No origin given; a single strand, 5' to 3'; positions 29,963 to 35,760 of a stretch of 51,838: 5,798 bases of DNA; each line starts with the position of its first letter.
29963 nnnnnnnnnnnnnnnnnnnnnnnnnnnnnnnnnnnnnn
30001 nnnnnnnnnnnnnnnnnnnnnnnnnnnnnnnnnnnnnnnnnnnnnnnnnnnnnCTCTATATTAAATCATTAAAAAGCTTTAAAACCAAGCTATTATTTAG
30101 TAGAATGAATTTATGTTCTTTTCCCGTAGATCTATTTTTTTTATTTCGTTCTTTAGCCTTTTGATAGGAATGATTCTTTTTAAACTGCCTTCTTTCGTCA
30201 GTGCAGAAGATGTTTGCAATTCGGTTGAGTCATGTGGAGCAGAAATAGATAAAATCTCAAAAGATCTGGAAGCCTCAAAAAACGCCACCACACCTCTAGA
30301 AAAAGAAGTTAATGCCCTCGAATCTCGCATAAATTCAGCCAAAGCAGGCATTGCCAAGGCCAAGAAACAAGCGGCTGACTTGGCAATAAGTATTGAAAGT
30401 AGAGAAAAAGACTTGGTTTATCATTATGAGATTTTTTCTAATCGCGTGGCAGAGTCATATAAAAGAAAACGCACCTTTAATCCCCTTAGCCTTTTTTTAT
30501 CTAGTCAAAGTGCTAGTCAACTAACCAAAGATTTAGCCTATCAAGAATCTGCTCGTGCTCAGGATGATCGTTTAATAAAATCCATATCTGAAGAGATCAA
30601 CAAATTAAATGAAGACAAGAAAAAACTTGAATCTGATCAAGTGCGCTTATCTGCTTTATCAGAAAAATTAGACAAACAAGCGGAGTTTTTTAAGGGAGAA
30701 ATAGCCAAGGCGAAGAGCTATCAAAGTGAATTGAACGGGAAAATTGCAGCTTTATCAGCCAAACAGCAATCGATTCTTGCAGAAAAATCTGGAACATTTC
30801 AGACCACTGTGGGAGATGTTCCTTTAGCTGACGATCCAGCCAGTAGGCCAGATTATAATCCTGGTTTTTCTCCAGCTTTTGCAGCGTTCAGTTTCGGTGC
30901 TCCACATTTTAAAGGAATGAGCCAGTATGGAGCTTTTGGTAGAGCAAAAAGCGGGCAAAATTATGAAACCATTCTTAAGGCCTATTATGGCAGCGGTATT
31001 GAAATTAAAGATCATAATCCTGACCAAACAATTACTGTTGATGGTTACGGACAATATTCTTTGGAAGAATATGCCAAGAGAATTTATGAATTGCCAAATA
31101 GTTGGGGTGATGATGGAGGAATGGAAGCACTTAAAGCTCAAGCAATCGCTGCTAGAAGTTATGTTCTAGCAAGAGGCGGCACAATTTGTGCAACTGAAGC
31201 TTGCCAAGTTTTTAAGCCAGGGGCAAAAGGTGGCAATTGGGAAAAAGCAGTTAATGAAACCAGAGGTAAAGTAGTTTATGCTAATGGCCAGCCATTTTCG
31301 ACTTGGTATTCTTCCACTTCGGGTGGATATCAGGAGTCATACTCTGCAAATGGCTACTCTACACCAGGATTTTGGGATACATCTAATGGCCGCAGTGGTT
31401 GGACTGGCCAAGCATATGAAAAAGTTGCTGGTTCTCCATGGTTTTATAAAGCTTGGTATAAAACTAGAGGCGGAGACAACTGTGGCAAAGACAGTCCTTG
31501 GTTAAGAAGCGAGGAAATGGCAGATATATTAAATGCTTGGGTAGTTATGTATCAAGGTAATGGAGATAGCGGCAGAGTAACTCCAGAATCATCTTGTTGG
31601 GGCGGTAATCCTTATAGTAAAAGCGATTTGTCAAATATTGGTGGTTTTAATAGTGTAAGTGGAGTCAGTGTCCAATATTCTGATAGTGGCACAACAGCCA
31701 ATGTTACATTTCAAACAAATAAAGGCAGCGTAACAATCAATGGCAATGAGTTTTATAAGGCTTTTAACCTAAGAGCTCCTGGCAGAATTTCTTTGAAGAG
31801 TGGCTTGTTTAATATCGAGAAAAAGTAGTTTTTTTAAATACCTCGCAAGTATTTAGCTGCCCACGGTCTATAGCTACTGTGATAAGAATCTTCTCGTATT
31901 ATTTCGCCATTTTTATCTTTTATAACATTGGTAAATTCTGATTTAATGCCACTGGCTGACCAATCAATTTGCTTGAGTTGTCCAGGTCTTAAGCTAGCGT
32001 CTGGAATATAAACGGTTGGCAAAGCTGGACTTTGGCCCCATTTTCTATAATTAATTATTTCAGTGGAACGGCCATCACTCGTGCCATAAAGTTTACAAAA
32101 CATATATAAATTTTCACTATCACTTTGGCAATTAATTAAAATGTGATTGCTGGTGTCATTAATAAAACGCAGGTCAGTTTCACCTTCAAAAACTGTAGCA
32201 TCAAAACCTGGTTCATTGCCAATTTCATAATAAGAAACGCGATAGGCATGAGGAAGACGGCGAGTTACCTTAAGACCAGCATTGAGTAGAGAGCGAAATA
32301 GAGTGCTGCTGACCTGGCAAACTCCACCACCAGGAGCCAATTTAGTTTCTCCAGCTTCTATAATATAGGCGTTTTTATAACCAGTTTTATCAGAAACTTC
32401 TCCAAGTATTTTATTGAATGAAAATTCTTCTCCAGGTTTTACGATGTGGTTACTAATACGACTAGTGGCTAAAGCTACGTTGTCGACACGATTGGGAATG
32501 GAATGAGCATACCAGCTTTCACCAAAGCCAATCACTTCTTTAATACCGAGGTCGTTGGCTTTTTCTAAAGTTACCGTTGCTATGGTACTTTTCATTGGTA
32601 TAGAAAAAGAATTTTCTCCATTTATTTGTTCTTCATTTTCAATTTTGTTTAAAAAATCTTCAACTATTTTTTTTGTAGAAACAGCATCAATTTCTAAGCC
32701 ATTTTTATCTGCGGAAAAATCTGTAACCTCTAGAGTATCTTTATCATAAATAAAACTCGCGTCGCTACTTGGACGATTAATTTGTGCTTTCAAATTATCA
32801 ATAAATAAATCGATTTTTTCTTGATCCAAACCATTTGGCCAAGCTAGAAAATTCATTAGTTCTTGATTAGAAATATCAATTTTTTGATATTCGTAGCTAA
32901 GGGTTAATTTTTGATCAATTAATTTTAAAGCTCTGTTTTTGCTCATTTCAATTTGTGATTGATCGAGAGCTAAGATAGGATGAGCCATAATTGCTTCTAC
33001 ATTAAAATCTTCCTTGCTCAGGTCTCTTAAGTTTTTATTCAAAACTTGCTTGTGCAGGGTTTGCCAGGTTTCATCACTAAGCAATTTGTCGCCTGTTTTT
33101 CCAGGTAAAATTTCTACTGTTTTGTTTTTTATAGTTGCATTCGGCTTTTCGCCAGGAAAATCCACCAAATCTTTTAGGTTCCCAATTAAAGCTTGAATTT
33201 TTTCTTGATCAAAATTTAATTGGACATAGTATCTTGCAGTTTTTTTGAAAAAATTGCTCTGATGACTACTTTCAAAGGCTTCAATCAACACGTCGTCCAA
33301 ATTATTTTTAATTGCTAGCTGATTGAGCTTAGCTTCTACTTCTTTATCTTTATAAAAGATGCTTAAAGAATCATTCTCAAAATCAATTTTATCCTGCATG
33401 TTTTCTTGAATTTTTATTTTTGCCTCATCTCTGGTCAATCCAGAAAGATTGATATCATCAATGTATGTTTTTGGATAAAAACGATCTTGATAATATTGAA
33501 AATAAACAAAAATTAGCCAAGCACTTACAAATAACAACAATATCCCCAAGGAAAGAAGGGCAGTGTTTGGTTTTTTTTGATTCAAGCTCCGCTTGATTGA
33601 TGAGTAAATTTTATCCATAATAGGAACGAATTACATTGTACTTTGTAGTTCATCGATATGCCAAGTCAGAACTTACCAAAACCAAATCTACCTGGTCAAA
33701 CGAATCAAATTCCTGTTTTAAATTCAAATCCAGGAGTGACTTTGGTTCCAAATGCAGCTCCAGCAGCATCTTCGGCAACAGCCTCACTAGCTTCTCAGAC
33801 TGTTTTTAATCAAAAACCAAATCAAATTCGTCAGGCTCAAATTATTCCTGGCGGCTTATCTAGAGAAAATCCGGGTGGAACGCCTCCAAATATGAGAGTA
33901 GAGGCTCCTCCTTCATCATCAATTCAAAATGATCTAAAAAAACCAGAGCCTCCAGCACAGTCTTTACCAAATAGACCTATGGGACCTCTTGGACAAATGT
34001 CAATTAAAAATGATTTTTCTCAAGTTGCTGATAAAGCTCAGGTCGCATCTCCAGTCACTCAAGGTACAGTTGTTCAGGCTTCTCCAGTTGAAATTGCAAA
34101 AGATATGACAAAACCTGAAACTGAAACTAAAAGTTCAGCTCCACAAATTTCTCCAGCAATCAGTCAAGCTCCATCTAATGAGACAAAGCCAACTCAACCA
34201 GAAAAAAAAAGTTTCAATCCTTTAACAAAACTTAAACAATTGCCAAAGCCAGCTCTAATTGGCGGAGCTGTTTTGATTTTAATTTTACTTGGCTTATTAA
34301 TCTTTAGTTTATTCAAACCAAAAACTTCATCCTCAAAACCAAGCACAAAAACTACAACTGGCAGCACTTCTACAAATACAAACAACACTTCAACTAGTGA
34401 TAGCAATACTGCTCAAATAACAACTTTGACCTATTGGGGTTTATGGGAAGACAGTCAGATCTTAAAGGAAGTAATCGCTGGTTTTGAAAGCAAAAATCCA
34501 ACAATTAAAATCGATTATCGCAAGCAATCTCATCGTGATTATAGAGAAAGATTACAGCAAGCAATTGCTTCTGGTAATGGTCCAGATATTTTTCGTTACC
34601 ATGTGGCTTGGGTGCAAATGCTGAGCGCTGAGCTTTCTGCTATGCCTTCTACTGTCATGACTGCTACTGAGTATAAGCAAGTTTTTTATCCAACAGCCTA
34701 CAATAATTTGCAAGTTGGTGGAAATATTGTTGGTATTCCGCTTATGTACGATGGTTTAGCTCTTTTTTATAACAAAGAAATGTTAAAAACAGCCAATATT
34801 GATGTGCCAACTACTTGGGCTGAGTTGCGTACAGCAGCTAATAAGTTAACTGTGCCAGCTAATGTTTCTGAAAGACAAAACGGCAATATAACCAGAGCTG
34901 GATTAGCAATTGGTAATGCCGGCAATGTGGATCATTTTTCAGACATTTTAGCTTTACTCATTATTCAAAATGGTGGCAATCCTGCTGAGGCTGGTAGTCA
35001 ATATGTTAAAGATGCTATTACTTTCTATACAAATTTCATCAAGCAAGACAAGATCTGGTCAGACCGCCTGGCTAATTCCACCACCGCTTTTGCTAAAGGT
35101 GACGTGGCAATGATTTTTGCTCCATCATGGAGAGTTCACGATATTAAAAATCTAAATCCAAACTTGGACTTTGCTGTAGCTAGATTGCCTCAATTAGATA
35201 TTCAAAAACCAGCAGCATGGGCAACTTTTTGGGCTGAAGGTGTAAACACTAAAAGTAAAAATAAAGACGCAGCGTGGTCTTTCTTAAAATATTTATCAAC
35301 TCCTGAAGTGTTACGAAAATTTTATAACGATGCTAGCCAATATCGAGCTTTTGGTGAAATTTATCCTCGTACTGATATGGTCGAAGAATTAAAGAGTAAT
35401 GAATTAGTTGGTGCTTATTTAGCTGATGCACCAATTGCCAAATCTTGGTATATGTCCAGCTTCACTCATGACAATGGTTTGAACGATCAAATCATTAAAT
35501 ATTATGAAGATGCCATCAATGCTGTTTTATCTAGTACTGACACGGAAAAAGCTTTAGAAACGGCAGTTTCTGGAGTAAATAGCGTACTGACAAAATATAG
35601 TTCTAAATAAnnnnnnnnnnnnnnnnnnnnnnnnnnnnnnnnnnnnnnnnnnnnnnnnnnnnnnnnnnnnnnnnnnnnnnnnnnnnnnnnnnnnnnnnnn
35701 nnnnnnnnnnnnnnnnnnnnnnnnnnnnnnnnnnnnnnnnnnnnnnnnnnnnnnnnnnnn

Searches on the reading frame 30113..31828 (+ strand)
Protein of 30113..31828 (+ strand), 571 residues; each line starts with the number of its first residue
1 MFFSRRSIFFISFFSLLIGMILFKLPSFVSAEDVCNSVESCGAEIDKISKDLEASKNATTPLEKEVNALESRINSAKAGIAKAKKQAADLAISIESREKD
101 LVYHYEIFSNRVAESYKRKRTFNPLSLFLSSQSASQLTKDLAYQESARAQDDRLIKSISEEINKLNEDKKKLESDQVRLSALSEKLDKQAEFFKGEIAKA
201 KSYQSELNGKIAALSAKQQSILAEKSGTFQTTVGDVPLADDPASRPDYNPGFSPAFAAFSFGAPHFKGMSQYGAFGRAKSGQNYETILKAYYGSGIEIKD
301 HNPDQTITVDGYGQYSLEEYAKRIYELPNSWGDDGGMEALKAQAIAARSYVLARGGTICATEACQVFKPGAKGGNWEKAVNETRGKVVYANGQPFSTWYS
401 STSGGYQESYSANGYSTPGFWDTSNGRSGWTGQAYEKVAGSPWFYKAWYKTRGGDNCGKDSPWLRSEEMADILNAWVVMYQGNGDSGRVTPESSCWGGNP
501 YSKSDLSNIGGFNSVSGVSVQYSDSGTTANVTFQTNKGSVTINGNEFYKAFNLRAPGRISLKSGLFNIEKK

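Call 40: search_protein_families(library=pfam, proteins=[window:30113-31828:+], max_evalue=0.0001)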
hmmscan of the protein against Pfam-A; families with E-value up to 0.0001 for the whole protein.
window:30113-31828:+ (571 aa): 1 family
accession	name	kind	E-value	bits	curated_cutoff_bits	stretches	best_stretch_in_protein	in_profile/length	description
PF08486.15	SpoIID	-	3.7e-12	47.2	23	1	315-388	11-95/97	Stage II sporulation protein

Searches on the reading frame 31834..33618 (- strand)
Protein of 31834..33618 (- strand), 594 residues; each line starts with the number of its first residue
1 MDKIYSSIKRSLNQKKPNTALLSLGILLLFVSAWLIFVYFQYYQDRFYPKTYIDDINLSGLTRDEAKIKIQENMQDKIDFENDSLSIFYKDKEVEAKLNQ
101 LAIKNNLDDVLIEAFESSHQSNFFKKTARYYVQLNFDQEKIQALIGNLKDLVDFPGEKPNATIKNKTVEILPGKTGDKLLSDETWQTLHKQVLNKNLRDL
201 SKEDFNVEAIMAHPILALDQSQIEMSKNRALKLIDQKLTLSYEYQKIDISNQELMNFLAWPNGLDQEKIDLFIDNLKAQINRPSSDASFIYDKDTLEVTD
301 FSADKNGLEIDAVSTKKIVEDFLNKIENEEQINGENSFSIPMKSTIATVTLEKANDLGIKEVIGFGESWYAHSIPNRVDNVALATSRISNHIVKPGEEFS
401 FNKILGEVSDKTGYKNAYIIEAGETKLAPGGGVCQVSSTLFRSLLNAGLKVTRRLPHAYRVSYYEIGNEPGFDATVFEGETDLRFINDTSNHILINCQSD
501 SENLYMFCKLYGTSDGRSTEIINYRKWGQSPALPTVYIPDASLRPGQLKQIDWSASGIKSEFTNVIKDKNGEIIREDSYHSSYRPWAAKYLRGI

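Call 40: search_protein_families(library=pfam, proteins=[window:31834-33618:-], max_evalue=0.0001)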
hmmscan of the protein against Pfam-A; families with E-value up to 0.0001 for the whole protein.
window:31834-33618:- (594 aa): 2 families
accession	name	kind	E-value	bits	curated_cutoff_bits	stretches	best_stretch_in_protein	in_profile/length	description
PF04294.18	VanW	-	1.9e-40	137.8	27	1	376-506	1-127/130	VanW like protein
PF12229.13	PG_binding_4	-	2.9e-15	56.9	22.1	2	97-197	4-113/117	Putative peptidoglycan binding domain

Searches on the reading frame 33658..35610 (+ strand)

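Call 40: search_protein_families(library=pfam, proteins=[window:33658-35610:+], max_evalue=0.0001)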
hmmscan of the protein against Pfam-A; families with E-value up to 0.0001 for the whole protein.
window:33658-35610:+ (650 aa): 2 families
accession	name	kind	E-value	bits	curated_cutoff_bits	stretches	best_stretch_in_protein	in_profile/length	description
PF13416.11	SBP_bac_8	-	3.1e-31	109.6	27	1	272-563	2-259/279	Bacterial extracellular solute-binding protein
PF01547.30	SBP_bac_1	-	4.5e-30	106.1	26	1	265-550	6-304/307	Bacterial extracellular solute-binding protein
